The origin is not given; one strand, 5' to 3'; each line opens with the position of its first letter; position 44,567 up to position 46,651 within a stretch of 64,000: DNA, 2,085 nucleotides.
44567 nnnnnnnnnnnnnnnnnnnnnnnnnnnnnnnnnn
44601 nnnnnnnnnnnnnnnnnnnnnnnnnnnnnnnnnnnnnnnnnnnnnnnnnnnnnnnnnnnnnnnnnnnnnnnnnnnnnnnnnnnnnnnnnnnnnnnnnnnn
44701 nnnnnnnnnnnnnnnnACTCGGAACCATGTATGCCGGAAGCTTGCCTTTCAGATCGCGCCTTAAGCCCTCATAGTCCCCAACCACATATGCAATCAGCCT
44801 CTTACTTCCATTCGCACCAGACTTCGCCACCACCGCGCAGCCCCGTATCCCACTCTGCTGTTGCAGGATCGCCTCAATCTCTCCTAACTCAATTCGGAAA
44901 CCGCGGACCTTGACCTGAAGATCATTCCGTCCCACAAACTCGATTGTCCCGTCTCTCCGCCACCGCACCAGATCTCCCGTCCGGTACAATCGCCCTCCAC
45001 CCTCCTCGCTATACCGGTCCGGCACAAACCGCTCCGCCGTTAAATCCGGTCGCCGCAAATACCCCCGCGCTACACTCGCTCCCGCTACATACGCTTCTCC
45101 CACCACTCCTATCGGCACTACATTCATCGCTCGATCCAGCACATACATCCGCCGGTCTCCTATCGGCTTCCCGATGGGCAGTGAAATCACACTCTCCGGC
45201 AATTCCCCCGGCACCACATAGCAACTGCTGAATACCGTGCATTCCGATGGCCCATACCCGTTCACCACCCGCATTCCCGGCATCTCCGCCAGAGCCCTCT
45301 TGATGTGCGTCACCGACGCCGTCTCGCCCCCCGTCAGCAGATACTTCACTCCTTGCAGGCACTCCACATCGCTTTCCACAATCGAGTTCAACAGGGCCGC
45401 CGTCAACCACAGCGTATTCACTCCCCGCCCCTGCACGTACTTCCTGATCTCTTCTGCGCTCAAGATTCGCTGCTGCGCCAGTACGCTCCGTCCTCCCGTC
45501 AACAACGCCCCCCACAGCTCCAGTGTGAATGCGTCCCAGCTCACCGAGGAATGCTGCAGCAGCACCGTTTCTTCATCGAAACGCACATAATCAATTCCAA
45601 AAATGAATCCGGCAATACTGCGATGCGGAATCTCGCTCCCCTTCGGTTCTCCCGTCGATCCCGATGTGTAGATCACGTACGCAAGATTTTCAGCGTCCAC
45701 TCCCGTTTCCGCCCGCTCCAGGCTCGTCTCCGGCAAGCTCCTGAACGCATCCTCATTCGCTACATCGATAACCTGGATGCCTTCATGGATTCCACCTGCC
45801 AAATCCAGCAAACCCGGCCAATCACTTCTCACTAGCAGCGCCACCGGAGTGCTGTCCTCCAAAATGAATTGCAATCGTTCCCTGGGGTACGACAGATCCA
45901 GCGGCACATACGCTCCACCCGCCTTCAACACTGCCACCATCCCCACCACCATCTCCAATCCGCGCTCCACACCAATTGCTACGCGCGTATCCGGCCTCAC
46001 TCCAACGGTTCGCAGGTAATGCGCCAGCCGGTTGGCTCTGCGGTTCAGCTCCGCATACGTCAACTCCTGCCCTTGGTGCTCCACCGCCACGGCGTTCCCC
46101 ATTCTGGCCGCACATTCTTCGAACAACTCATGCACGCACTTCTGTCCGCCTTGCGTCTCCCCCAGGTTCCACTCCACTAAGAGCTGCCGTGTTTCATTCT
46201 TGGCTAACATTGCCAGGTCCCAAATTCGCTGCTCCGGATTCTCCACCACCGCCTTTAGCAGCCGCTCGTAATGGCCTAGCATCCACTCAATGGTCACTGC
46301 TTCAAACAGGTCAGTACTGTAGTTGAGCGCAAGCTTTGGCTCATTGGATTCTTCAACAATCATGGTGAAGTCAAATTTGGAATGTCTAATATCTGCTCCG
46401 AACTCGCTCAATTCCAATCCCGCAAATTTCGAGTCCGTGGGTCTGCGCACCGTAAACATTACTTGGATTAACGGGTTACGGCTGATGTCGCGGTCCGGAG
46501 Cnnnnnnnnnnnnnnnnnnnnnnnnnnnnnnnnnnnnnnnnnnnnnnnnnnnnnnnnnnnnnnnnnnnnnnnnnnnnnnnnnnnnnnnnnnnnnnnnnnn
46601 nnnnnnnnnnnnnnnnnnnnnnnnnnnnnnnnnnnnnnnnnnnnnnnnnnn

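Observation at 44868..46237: ~1.37-kb A-core cassette shared between NRPS2 module 1 and NRPS1 module 1, flanked by unrelated or differently related sequence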

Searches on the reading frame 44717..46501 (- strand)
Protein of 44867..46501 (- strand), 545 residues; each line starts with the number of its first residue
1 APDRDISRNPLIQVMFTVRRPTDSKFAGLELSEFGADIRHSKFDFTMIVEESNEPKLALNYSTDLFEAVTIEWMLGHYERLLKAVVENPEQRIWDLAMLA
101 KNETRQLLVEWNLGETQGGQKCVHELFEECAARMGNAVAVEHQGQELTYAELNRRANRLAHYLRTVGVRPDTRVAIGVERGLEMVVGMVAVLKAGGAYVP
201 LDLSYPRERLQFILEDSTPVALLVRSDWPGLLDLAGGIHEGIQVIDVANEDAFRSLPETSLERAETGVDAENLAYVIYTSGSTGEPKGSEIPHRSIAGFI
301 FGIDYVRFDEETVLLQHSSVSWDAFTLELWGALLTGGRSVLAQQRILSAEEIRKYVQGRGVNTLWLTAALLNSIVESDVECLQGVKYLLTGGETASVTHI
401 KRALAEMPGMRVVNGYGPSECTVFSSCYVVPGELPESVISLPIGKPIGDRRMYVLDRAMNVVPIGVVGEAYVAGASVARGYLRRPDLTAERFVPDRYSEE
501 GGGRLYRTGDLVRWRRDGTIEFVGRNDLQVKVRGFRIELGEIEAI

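Call 38: find_related_loci(query=window:44867-46501:-, collection=genome_contigs, flank=1500)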
Query window:44867-46501:- (545 aa) in genome_contigs; peptide patterns used: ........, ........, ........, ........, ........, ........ (x = any residue, [..] = any of these).
90 stretches matched a pattern; 40 encode a relative of the query (tblastn E <= 1e-3); 40 distinct loci.
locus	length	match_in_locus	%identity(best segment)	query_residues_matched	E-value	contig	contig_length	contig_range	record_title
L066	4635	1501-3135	89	1-545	0e+0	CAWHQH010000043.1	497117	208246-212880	MAG: Terriglobia bacterium isolate MFD08416.bin.2.48 genome assembly, contig: contig_7866, whole genome shotgun sequence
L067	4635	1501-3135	87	1-545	0e+0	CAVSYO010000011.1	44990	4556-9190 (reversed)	MAG: Terriglobia bacterium isolate MFD05513.bin.2.127 genome assembly, contig: contig_19424, whole genome shotgun sequen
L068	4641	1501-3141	80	1-545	0e+0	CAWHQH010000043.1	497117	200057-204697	MAG: Terriglobia bacterium isolate MFD08416.bin.2.48 genome assembly, contig: contig_7866, whole genome shotgun sequence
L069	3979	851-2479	77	1-545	0e+0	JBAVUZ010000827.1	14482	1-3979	MAG: Candidatus Angelobacter sp. isolate MFD02947_ilm_asm_bin15 k127_122907, whole genome shotgun sequence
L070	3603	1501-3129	77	1-545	0e+0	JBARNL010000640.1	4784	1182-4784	MAG: Candidatus Angelobacter sp. isolate MFD06411_ilm_asm_bin1 k127_45817, whole genome shotgun sequence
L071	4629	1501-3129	77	1-545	0e+0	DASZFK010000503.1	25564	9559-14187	MAG TPA_asm: Candidatus Angelobacter sp. isolate SMAG_U6520 k141_953672, whole genome shotgun sequence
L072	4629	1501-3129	77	1-545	0e+0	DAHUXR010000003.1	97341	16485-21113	MAG TPA_asm: Acidobacteriaceae bacterium isolate clean1655 NODE_3_length_97341_cov_4.424391, whole genome shotgun sequen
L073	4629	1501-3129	75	1-545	0e+0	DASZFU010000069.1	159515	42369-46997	MAG TPA_asm: Candidatus Angelobacter sp. isolate SMAG_U6530 k141_144729, whole genome shotgun sequence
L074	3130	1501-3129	74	1-544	0e+0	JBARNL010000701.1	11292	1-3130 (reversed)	MAG: Candidatus Angelobacter sp. isolate MFD06411_ilm_asm_bin1 k127_9621, whole genome shotgun sequence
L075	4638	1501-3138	73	1-544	0e+0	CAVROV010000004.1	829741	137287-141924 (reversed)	MAG: Terriglobia bacterium isolate MFD01213.bin.1.143 genome assembly, contig: contig_4678, whole genome shotgun sequenc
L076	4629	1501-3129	73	1-544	0e+0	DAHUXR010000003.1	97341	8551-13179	MAG TPA_asm: Acidobacteriaceae bacterium isolate clean1655 NODE_3_length_97341_cov_4.424391, whole genome shotgun sequen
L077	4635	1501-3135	72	1-544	0e+0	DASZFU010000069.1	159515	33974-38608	MAG TPA_asm: Candidatus Angelobacter sp. isolate SMAG_U6530 k141_144729, whole genome shotgun sequence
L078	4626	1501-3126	72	1-545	0e+0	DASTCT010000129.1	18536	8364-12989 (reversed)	MAG TPA_asm: Candidatus Angelobacter sp. isolate SMAG_U800 k141_273713, whole genome shotgun sequence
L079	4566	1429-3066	71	1-544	0e+0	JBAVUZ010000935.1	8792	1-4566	MAG: Candidatus Angelobacter sp. isolate MFD02947_ilm_asm_bin15 k127_223115, whole genome shotgun sequence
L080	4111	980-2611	71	1-544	0e+0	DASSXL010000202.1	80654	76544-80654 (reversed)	MAG TPA_asm: Candidatus Angelobacter sp. isolate SMAG_U649 k141_199201, whole genome shotgun sequence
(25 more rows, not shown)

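Call 42: search_protein_families(library=pfam, proteins=[window:44867-46255:-], max_evalue=0.001)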
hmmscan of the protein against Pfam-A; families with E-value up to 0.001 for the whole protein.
window:44867-46255:- (463 aa): 1 family
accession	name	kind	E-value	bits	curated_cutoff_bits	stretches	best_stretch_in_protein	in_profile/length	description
PF00501.34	AMP-binding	-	4e-80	269.9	29.9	1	45-400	1-384/384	AMP-binding enzyme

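Call 52: search_solved_structures(query=window:44717-46291:-, max_evalue=1e-40, show_alignments=0)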
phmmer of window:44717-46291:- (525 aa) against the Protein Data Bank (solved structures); distinct sequences matched with E-value up to 1e-40: 65 (the best 60 are shown).
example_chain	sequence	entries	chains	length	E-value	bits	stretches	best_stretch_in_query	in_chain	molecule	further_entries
6mfy_A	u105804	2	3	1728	5.5e-174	582.4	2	4-525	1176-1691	Linear gramicidin synthase subunit A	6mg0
6mfz_A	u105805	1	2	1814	6.5e-174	582.2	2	4-525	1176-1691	Linear gramicidin synthase subunit A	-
9be3_A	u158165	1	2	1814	6.6e-174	582.2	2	4-525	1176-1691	Linear gramicidin synthase subunit A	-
9be4_A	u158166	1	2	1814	6.6e-174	582.2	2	4-525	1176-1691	Linear gramicidin synthase subunit A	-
9meh_A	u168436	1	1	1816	6.6e-174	582.2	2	4-525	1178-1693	Linear gramicidin synthase subunit A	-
4gr5_A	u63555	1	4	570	2.4e-120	405.5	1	50-524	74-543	Non-ribosomal peptide synthetase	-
8xjz_C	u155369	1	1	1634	3.3e-117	395.1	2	59-524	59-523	Peptide synthetase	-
6p1j_A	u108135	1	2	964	2.4e-114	385.7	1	5-524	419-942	Txo2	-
5u89_A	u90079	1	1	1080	1.7e-103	349.9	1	32-525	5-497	Amino acid adenylation domain protein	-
4gr4_A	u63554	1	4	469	3.7e-103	348.8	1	50-457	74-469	Non-ribosomal peptide synthetase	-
8hlk_A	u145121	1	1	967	8.7e-102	344.2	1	1-525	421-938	Microcystin synthetase B (Fragment)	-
2vsq_A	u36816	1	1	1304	1.2e-101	343.8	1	12-524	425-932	SURFACTIN SYNTHETASE SUBUNIT 3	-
6oyf_A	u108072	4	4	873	1.6e-100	340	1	5-464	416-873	Txo1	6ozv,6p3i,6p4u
8jbr_A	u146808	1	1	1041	1.2e-97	330.6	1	3-525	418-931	McyA protein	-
4d4g_A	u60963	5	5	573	3.9e-96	325.6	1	51-525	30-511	APNAA1 | APNA A1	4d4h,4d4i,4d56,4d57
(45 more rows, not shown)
